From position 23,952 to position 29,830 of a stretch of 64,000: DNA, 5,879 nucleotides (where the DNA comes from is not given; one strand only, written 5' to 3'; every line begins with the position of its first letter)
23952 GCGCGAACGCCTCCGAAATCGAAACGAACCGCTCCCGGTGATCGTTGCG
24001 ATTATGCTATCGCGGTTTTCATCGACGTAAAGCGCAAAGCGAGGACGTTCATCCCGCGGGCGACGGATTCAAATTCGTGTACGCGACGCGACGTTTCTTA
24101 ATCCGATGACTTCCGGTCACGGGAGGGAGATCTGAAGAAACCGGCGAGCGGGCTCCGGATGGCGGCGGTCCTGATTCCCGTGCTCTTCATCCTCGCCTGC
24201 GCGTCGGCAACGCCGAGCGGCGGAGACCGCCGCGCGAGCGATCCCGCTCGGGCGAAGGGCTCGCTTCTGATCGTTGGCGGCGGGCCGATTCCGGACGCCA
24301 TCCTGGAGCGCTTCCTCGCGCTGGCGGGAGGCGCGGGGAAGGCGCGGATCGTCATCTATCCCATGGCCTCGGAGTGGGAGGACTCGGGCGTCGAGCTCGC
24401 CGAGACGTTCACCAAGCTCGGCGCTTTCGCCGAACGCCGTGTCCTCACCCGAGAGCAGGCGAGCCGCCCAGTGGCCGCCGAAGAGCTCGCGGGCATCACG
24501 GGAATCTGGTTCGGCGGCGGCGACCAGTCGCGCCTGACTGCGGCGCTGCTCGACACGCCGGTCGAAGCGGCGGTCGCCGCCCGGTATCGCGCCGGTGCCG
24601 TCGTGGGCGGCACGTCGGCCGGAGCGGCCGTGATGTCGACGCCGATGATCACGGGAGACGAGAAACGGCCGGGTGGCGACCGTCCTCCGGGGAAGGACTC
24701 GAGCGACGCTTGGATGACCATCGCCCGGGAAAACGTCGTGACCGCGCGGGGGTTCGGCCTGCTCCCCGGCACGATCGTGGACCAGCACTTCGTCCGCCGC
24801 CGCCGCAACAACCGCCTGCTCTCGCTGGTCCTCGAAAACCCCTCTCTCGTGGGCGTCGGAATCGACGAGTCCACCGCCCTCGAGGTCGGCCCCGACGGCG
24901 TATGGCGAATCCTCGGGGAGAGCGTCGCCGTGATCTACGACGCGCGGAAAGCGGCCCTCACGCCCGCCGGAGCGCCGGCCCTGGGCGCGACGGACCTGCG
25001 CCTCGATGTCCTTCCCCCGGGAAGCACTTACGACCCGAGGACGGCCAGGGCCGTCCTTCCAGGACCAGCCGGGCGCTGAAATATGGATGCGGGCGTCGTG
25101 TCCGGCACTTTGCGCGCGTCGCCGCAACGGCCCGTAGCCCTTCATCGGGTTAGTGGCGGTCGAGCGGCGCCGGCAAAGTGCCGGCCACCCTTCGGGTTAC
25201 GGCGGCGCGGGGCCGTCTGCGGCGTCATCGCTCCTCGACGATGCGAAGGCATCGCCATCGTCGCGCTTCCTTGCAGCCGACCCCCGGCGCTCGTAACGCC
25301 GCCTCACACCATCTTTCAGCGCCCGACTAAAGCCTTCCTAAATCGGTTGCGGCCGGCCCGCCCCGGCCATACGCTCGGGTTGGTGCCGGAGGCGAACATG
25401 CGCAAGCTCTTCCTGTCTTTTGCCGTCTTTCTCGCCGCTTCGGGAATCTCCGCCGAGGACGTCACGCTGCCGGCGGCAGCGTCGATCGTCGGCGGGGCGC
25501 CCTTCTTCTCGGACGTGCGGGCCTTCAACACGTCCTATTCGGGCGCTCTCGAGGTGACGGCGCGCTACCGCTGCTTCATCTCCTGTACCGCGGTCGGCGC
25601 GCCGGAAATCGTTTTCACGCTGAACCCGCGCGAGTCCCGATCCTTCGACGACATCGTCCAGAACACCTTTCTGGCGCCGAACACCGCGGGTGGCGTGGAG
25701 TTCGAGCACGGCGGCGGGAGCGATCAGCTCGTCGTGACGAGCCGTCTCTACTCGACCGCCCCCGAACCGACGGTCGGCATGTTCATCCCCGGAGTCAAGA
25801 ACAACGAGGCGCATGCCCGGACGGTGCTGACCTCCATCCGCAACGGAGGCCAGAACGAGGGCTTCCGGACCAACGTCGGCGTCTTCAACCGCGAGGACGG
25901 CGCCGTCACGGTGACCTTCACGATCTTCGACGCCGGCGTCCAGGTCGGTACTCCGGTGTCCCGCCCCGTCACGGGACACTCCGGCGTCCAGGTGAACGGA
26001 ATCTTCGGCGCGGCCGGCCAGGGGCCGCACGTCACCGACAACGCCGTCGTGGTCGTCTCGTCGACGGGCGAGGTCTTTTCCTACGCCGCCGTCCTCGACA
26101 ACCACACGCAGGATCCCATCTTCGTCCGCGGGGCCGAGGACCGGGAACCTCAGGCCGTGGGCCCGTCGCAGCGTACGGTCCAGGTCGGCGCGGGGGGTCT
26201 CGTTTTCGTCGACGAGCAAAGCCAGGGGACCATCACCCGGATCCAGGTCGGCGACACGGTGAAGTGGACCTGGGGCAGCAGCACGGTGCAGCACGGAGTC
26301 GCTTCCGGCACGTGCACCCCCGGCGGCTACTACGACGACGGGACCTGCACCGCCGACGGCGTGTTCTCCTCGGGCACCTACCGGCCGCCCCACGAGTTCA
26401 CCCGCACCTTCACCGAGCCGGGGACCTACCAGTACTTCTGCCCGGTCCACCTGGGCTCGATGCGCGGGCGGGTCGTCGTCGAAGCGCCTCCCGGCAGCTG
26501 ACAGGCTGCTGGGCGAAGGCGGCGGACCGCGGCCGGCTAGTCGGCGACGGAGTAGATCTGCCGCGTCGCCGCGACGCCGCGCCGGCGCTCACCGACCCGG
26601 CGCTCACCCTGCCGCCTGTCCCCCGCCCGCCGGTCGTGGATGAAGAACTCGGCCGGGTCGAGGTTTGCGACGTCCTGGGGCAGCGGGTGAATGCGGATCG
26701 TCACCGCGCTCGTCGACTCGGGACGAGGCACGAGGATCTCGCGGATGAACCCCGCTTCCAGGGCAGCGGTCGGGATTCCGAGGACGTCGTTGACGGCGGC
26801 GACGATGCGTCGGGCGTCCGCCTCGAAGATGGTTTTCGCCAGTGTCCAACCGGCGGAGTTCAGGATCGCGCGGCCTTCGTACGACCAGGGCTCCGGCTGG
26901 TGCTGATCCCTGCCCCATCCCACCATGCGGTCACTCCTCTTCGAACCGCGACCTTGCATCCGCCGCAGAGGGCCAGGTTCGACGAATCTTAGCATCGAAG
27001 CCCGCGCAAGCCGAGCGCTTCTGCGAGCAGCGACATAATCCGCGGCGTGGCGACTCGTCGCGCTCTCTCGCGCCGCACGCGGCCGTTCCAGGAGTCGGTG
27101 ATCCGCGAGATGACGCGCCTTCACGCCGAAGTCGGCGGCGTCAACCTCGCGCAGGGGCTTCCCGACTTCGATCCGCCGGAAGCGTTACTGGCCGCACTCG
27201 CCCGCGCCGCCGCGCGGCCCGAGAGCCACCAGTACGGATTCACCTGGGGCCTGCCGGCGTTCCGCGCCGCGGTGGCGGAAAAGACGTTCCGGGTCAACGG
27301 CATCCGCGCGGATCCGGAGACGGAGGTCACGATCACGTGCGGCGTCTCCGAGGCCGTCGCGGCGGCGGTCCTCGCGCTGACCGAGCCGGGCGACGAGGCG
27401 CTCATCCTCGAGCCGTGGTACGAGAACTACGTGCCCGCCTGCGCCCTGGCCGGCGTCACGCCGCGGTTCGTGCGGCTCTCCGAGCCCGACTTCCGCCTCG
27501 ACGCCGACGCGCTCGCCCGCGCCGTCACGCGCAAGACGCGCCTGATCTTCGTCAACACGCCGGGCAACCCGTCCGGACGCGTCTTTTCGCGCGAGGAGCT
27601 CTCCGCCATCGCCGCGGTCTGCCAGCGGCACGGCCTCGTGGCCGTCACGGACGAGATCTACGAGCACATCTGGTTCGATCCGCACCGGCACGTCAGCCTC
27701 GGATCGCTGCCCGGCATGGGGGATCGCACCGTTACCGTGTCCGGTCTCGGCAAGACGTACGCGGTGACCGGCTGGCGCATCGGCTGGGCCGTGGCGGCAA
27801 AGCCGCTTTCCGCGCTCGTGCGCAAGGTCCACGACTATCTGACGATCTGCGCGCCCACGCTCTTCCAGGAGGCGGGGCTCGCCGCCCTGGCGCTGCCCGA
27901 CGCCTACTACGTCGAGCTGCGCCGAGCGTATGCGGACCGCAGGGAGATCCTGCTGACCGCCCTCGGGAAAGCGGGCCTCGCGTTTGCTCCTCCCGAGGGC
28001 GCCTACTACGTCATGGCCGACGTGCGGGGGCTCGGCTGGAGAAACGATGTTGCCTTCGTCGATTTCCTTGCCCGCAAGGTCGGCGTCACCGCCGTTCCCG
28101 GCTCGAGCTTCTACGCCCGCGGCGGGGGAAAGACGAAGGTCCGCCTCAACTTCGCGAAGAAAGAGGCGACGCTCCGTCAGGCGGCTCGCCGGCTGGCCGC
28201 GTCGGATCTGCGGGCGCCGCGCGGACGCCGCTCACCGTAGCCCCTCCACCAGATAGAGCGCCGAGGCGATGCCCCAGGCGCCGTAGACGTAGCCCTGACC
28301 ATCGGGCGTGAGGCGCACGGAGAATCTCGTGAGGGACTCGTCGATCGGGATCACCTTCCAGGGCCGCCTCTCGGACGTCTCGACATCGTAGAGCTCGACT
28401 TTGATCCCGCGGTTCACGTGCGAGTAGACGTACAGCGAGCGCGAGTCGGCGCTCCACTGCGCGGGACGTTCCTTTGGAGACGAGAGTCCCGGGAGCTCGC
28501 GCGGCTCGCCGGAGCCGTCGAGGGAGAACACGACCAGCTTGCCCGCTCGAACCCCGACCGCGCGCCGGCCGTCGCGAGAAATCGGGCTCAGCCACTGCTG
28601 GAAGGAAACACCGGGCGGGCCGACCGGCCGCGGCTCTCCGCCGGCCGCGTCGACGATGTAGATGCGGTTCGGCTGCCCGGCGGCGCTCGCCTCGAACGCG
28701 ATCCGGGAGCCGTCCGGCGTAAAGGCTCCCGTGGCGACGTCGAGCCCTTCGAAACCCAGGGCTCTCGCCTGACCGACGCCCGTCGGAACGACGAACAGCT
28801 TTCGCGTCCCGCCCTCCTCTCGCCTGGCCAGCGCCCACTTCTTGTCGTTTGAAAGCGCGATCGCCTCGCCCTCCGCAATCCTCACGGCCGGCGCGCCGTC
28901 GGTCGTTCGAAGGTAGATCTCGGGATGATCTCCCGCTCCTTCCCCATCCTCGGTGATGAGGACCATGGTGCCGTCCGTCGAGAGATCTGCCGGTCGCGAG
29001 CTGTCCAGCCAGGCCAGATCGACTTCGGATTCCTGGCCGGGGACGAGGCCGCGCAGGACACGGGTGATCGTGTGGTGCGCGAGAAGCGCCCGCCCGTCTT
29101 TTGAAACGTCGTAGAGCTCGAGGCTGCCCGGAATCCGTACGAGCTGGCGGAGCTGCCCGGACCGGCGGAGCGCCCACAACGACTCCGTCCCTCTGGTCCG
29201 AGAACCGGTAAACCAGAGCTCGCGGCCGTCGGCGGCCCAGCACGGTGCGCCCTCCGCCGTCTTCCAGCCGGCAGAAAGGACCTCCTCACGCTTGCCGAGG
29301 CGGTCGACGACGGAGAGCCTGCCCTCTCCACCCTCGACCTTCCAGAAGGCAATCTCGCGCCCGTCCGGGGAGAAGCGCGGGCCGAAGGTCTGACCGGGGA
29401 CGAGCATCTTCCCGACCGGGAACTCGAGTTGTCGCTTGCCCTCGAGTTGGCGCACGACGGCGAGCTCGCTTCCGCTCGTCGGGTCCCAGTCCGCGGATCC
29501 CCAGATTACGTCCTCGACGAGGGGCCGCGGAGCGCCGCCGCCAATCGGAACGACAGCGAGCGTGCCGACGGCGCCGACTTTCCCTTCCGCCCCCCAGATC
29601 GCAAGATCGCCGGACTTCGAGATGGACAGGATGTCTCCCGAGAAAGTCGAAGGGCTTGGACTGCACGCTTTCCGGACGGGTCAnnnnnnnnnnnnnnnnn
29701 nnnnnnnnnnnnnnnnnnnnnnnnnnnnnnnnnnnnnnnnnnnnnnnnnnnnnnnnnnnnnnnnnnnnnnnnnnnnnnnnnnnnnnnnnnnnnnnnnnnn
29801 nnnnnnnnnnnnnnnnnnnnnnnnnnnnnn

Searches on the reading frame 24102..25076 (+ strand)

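Call 30: search_protein_families(library=pfam, proteins=[window:24102-25076:+], max_evalue=0.001)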
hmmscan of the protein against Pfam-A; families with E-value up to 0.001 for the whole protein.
window:24102-25076:+ (325 aa): 1 family
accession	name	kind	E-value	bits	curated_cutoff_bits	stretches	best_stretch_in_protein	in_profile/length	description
PF03575.23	Peptidase_S51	-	3.8e-16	59.8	23.9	1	65-264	16-200/206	Peptidase family S51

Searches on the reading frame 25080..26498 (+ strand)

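Call 30: search_protein_families(library=pfam, proteins=[window:25080-26498:+], max_evalue=0.001)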
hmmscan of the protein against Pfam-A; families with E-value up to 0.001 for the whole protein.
window:25080-26498:+ (473 aa): 1 family
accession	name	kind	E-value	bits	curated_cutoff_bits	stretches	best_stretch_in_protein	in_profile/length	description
PF00127.26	Copper-bind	-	3.8e-05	24.5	21.2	1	387-468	20-99/99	Copper binding proteins, plastocyanin/azurin family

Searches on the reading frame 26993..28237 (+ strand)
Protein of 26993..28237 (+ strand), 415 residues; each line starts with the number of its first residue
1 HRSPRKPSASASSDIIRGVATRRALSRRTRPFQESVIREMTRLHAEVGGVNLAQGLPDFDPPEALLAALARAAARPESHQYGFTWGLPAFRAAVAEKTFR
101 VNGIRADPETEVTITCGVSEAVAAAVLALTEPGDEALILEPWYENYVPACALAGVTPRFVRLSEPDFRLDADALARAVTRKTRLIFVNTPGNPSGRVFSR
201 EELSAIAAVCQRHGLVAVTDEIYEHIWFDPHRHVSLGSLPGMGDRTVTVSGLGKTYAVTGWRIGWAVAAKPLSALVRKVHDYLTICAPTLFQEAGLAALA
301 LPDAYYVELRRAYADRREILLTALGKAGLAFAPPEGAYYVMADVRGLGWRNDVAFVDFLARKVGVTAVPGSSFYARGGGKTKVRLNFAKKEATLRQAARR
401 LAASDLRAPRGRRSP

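Call 30: search_protein_families(library=pfam, proteins=[window:26993-28237:+], max_evalue=0.001)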
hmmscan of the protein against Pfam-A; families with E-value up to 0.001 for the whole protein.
window:26993-28237:+ (415 aa): 4 families
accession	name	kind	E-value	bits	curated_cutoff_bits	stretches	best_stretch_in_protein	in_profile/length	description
PF00155.27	Aminotran_1_2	-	1.6e-66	225.4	19.7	1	50-401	4-361/361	Aminotransferase class I and II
PF01053.26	Cys_Met_Meta_PP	-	9.1e-07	28.2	27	1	112-221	71-174/381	Cys/Met metabolism PLP-dependent enzyme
PF01041.23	DegT_DnrJ_EryC1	-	0.00011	22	19.8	1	132-220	63-145/360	DegT/DnrJ/EryC1/StrS aminotransferase family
PF01212.27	Beta_elim_lyase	-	0.00059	19.7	27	1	151-220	92-168/288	Beta-eliminating lyase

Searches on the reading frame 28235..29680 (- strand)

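Call 12: search_protein_families(library=pfam, proteins=[window:28235-29680:-], max_evalue=0.001)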
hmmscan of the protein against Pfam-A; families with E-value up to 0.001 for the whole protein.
window:28235-29680:- (482 aa): 1 family
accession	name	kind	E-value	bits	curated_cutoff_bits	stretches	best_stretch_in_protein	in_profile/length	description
PF07676.18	PD40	-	2.5e-09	37.3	20.9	0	319-342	15-38/38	WD40-like Beta Propeller Repeat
